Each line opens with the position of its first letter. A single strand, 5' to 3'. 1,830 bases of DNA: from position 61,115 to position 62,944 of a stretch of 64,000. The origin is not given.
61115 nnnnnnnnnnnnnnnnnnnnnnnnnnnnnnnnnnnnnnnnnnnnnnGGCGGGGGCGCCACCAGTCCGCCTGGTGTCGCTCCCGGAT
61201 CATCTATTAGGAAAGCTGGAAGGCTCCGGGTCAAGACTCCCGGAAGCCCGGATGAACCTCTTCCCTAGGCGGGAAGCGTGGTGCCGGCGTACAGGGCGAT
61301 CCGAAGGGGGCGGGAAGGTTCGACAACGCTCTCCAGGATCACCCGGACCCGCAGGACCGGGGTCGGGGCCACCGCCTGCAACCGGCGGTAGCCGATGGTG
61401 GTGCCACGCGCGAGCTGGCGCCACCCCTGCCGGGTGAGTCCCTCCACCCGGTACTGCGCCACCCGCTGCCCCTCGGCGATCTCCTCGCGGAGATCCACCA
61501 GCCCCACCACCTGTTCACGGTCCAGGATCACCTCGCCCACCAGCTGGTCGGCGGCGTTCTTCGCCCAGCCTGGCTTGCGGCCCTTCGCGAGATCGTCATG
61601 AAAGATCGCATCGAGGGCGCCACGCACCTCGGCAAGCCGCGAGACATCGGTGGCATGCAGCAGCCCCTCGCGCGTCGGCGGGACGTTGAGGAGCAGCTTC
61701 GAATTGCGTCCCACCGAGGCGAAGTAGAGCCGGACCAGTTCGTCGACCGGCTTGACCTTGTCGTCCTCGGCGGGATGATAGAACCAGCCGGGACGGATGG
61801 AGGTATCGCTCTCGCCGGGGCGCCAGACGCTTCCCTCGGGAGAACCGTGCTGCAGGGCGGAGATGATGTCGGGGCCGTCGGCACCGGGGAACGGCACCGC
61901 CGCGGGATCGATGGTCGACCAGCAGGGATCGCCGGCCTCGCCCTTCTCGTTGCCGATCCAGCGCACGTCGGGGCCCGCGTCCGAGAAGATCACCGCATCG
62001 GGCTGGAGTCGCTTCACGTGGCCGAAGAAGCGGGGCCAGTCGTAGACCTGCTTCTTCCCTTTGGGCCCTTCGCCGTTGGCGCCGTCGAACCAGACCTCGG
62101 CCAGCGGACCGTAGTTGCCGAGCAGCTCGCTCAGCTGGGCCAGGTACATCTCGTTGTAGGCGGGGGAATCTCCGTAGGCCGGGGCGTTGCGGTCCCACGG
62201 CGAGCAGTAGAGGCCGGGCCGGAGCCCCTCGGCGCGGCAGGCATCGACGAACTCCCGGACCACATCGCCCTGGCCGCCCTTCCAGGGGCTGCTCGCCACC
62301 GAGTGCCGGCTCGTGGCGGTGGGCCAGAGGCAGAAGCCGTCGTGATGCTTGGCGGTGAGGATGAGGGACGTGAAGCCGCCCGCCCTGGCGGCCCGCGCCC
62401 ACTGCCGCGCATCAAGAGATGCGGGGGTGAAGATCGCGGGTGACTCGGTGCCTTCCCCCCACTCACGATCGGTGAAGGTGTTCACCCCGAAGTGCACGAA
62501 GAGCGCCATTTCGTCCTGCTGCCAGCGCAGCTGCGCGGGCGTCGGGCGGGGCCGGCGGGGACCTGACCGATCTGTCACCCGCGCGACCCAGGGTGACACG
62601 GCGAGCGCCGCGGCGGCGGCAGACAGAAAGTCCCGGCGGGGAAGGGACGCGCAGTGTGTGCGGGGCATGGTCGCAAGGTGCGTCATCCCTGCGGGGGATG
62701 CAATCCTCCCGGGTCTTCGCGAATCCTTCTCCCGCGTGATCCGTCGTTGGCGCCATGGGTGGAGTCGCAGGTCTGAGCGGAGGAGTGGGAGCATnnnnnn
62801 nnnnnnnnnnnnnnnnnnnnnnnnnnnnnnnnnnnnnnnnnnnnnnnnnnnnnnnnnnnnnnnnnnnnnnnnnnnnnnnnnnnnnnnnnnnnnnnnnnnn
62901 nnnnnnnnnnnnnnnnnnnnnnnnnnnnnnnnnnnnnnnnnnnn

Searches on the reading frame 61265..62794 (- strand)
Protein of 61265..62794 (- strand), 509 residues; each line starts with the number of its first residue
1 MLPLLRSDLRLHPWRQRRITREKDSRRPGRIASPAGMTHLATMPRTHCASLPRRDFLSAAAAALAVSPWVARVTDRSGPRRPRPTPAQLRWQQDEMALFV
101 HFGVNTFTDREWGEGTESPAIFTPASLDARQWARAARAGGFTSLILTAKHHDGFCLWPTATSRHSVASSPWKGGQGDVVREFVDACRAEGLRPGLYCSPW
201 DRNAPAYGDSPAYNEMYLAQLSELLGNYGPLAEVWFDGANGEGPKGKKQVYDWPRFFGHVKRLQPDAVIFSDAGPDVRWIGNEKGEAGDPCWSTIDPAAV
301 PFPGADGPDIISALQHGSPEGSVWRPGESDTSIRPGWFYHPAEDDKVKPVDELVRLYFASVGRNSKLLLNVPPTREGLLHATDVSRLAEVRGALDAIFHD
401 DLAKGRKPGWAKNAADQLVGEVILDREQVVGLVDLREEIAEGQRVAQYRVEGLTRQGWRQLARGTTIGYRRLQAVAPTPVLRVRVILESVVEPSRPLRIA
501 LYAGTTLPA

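Call 41: search_protein_families(library=pfam, proteins=[window:61265-62794:-], max_evalue=0.01)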
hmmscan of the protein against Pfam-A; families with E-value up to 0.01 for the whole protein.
window:61265-62794:- (509 aa): 3 families
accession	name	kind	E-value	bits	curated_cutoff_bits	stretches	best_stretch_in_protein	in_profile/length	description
PF01120.23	Alpha_L_fucos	-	2.8e-34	119.6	25.2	1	119-390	86-336/345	Alpha-L-fucosidase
PF14871.12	GHL6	-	0.0015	19.2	35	1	128-192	1-59/132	Hypothetical glycosyl hydrolase 6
PF13472.12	Lipase_GDSL_2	-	0.0047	17.9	32.9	0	207-277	10-75/178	GDSL-like Lipase/Acylhydrolase family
